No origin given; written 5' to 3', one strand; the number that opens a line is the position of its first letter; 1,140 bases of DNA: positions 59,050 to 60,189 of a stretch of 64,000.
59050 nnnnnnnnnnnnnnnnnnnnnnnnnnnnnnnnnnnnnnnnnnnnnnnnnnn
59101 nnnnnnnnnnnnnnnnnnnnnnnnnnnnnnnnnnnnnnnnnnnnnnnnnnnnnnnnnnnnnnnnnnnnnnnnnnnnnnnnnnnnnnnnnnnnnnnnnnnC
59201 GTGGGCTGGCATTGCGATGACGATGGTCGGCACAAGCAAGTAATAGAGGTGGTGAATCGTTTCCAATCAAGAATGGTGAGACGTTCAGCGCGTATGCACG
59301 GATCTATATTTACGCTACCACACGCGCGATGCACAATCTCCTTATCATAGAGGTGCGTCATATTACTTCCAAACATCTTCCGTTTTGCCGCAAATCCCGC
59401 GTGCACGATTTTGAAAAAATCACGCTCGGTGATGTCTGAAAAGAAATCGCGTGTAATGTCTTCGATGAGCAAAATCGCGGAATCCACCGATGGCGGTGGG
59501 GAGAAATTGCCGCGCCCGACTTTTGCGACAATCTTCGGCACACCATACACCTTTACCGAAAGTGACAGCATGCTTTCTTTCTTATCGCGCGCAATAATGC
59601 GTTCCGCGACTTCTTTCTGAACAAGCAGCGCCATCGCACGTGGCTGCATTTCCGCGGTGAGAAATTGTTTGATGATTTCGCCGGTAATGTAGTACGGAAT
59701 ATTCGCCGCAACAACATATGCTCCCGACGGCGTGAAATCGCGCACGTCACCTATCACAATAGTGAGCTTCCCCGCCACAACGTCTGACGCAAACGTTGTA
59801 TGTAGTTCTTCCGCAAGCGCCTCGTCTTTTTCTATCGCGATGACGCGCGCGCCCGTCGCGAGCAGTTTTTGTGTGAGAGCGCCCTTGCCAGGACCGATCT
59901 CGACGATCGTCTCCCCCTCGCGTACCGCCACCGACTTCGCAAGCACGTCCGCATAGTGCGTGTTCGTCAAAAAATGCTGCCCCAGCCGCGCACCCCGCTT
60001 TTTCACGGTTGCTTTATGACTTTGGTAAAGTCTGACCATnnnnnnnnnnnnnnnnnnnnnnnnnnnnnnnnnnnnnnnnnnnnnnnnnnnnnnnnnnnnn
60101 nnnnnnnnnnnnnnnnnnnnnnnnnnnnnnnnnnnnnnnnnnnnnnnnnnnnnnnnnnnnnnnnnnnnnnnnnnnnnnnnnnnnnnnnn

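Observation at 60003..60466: VapD (Cas2-homologous endoribonuclease) with an unannotated 59-aa upstream partner, wedged between pcrA and ksgA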

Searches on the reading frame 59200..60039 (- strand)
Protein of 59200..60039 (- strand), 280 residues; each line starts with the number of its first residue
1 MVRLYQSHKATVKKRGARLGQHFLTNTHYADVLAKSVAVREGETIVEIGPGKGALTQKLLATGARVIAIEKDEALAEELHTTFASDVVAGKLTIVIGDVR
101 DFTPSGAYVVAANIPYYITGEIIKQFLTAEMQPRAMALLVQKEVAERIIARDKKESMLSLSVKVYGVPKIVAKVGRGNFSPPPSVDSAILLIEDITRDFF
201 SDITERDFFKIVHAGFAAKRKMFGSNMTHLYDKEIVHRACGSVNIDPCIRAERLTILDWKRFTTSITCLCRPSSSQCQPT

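Call 3: search_protein_families(library=pfam, proteins=[window:59200-60039:-], max_evalue=1)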
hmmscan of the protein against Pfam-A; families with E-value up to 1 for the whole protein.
window:59200-60039:- (280 aa): 9 families
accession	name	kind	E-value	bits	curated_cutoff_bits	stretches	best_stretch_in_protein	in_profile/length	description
PF00398.26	RrnaAD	-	4.9e-46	157.4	24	1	17-261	6-256/263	Ribosomal RNA adenine dimethylase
PF13649.12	Methyltransf_25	-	0.00034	21.7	27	1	45-106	1-62/97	Methyltransferase domain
PF08241.18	Methyltransf_11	-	0.017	16.2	21.2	1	46-101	1-53/95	Methyltransferase domain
PF13679.12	Methyltransf_32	-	0.026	14.9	27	1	33-81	17-71/143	Methyltransferase domain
PF02475.24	TRM5-TYW2_MTfase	-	0.044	14.2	28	1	38-106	33-103/164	TRM5/TYW2 methyltransferase domain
PF01135.25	PCMT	-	0.05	13.8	20.3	1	32-100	64-134/210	Protein-L-isoaspartate(D-aspartate) O-methyltransferase (PCMT)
PF02636.23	Methyltransf_28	-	0.081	12.8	23.3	1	43-65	20-42/249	Putative S-adenosyl-L-methionine-dependent methyltransferase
PF13489.12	Methyltransf_23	-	0.17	12.1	27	1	39-79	20-60/164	Methyltransferase domain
PF02353.26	CMAS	-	0.26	11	27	1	31-104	52-126/273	Mycolic acid cyclopropane synthetase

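Call 4: search_protein_families(library=ncbifam, proteins=[window:59200-60039:-], max_evalue=1)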
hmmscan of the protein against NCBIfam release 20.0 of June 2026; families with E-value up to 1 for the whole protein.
window:59200-60039:- (280 aa): 39 families (the best 25 are shown)
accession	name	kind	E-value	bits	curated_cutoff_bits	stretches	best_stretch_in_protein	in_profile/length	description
TIGR00755.1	ksgA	equivalog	3.5e-56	190.4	171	1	18-263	6-253/256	16S rRNA (adenine(1518)-N(6)/adenine(1519)-N(6))-dimethyltransferase RsmA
NF000499.2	Erm23S_rRNA_broad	equivalog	1.9e-48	165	212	1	19-261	1-239/244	23S ribosomal RNA methyltransferase Erm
NF011486.0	PRK14896.1-1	equivalog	4e-33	114.7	450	1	17-223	24-229/284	16S ribosomal RNA methyltransferase A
NF000337.1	erm_SHROVE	exception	3.4e-28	98.6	320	1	18-246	5-230/248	ErmE/ErmH/ErmO/ErmR family 23S rRNA (adenine(2058)-N(6))-methyltransferase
NF042988.1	Erm46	exception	1.1e-21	77.3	503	1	17-221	9-206/255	23S rRNA (adenine(2058)-N(6))-methyltransferase Erm(46)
NF012223.0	erm_F_23S_MT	exception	3.2e-20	72.6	575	1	16-194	7-184/266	23S rRNA (adenine(2058)-N(6))-methyltransferase Erm(F)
NF042938.1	Erm55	exception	2.2e-19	69.5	525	1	17-221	9-206/270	23S rRNA (adenine(2058)-N(6))-methyltransferase Erm(55)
NF000077.1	Erm42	exception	3.3e-18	66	600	1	17-207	16-201/303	23S rRNA (adenine(2058)-N(6))-methyltransferase Erm(42)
NF000058.2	Erm41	exception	4.6e-18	65.7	350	1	18-192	9-170/173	23S rRNA (adenine(2058)-N(6))-methyltransferase Erm(41)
NF000024.1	ErmS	exception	5.8e-18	65.2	675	1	18-254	62-288/319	23S rRNA (adenine(2058)-N(6))-methyltransferase Erm(S)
NF000087.1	ErmO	exception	7.2e-18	64.9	450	1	13-263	5-254/259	23S rRNA (adenine(2058)-N(6))-methyltransferase Erm(O)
NF012222.1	erm_A_23S_MT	exception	1.8e-16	60.4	475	1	16-194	5-178/243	23S rRNA (adenine(2058)-N(6))-methyltransferase Erm(A)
NF000468.1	Erm37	exception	1.2e-15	58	350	1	19-192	11-168/179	23S rRNA (adenine(2058)-N(6))-methyltransferase Erm(37)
NF012218.0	erm_38_23S_MT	exception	1.3e-15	57.2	800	1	18-221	10-214/386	23S rRNA (adenine(2058)-N(6))-methyltransferase Erm(38)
NF000411.1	Erm45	exception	1e-14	55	525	1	18-240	6-215/245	23S rRNA (adenine(2058)-N(6))-methyltransferase Erm(45)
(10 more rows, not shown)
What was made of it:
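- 59197..60006 (-): ksgA/rsmA (16S rRNA dimethyladenosine transferase), with its probable GTG start at 60006..60004. The GTG overlaps the vapD TGA stop as GTGA. The longest ORF would start at an ATG at 60039. TIGR00755 at 190 bits against a cut-off of 171 (call 4).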

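Call 39: find_homologous_proteins(query=window:59200-60006:-, max_evalue=1e-30)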
Query window:59200-60006:- (269 aa): 7496 proteins with E <= 1e-30 among 8000 candidates; the best 120 are listed.
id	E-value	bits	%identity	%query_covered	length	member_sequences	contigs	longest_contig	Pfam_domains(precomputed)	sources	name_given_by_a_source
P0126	4.0e-173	591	100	100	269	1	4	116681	PF00398.27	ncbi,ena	-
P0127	1.2e-110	387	72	95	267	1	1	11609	PF00398.27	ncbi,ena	-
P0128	2.6e-109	382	68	95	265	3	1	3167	PF00398.27,PF13649.13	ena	-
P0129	2.4e-102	360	68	94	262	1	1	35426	PF00398.27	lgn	-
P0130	2.8e-98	346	65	94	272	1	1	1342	PF00398.27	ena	-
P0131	1.5e-95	337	63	95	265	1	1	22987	PF00398.27,PF13649.13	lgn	-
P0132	1.1e-94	334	61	95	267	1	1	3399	PF00398.27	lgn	-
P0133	1.2e-94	334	64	95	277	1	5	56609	PF00398.27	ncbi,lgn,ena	-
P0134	1.4e-94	334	64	95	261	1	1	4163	PF00398.27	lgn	-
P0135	1.8e-94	334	62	94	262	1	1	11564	PF00398.27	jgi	jgi:16S rRNA (adenine1518-N6/adenine1519-N6)-dimethyltransferase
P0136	1.9e-94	334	60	96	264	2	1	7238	PF00398.27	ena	-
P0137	3.7e-94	333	62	94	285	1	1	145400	PF00398.27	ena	-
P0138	7.8e-94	332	62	93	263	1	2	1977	PF00398.27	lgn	-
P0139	1.5e-93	331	62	91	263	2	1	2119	PF00398.27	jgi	jgi:16S rRNA (adenine1518-N6/adenine1519-N6)-dimethyltransferase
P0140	4.1e-93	329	60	96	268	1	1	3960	PF00398.27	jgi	jgi:16S rRNA (adenine1518-N6/adenine1519-N6)-dimethyltransferase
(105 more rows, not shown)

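Call 42: find_encoding_contigs(protein=P0127, flank=4000, max_places=2)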
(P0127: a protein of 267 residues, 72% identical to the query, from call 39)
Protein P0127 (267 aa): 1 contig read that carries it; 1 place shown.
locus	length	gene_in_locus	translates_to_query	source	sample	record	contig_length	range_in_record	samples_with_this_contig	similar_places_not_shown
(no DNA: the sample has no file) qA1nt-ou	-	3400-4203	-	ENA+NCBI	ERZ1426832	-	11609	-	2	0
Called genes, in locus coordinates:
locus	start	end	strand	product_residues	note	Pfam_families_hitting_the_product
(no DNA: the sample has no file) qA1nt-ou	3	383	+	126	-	?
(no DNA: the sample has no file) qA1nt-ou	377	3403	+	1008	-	PF00580:UvrD-helicase, PF13245:AAA_19, PF14890:Intein_splicing (weak), PF13361:UvrD_C, PF13538:UvrD_C_2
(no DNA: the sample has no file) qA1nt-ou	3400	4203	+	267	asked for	PF00398:RrnaAD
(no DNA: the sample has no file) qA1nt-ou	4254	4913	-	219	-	-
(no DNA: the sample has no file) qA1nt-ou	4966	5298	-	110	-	-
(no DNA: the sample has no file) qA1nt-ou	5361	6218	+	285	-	-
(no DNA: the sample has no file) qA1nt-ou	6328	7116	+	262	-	-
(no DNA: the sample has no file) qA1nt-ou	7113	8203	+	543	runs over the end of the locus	-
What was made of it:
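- Tried and rejected: DNA for the closest relative (the P0127 contig) was not available (call 42), so I could not map the boundary at nucleotide level.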

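Call 43: find_encoding_contigs(protein=P0129, flank=4000, max_places=2)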
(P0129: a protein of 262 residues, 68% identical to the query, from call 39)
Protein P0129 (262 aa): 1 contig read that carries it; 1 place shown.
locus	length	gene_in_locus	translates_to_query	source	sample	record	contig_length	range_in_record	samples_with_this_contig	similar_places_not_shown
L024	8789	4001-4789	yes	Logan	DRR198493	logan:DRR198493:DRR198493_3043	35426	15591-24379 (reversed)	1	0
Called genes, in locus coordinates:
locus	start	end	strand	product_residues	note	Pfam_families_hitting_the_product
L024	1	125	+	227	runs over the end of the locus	PF00293:NUDIX (weak)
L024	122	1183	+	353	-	PF01156:IU_nuc_hydro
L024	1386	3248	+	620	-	PF00580:UvrD-helicase, PF13245:AAA_19, PF13604:AAA_30 (faint), PF13361:UvrD_C, PF13538:UvrD_C_2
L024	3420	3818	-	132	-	-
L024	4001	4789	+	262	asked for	PF00398:RrnaAD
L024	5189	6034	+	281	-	-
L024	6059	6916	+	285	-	-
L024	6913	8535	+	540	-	-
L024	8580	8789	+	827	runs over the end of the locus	-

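Call 54: find_encoding_contigs(protein=P0133, flank=4000, max_places=2)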
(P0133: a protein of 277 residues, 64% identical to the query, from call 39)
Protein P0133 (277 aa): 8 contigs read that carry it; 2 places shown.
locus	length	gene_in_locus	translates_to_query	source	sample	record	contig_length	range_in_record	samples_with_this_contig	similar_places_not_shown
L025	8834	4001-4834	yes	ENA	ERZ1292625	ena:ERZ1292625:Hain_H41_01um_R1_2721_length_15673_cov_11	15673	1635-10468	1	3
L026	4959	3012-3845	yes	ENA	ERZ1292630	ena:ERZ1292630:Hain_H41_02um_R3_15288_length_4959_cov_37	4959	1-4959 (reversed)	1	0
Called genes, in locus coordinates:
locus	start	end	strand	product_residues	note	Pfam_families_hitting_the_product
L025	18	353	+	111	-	PF04020:Phage_holin_4_2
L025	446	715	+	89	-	PF00584:SecE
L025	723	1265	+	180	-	PF02357:NusG, PF00467:KOW (weak)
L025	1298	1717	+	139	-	PF03946:Ribosomal_L11_N, PF00298:Ribosomal_L11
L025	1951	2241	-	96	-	-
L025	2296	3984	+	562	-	PF03485:Arg_tRNA_synt_N, PF00750:tRNA-synt_1d, PF05746:DALR_1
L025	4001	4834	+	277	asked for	PF00398:RrnaAD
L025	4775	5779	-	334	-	PF00932:LTD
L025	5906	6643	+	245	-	PF00583:Acetyltransf_1, PF13508:Acetyltransf_7 (weak)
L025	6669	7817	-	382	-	-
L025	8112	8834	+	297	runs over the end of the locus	-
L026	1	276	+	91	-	?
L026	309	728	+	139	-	PF03946:Ribosomal_L11_N, PF00298:Ribosomal_L11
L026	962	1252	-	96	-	-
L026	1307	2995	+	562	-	PF03485:Arg_tRNA_synt_N, PF00750:tRNA-synt_1d, PF05746:DALR_1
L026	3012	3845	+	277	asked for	PF00398:RrnaAD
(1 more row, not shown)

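Call 55: find_encoding_contigs(protein=P0131, flank=4000, max_places=2)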
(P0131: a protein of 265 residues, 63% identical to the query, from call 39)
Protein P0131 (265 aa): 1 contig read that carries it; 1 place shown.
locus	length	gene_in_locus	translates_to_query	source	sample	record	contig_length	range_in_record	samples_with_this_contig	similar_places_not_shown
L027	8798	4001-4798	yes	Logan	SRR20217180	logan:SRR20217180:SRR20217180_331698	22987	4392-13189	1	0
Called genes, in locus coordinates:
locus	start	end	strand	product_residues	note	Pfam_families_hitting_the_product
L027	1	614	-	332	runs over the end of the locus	PF00709:Adenylsucc_synt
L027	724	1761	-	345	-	PF23446:LysM1_NFP_LYK (faint), PF01476:LysM, PF23473:LysM3_LYK4_5 (faint), PF01476:LysM, PF01551:Peptidase_M23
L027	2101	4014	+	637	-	PF00580:UvrD-helicase, PF13245:AAA_19, PF13604:AAA_30 (faint), PF01443:Viral_helicase1 (faint), PF13361:UvrD_C, PF13538:UvrD_C_2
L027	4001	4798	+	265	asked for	PF00398:RrnaAD, PF13649:Methyltransf_25 (weak)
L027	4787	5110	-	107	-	-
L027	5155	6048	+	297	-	-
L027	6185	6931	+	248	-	-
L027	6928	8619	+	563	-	-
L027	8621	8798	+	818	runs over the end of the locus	-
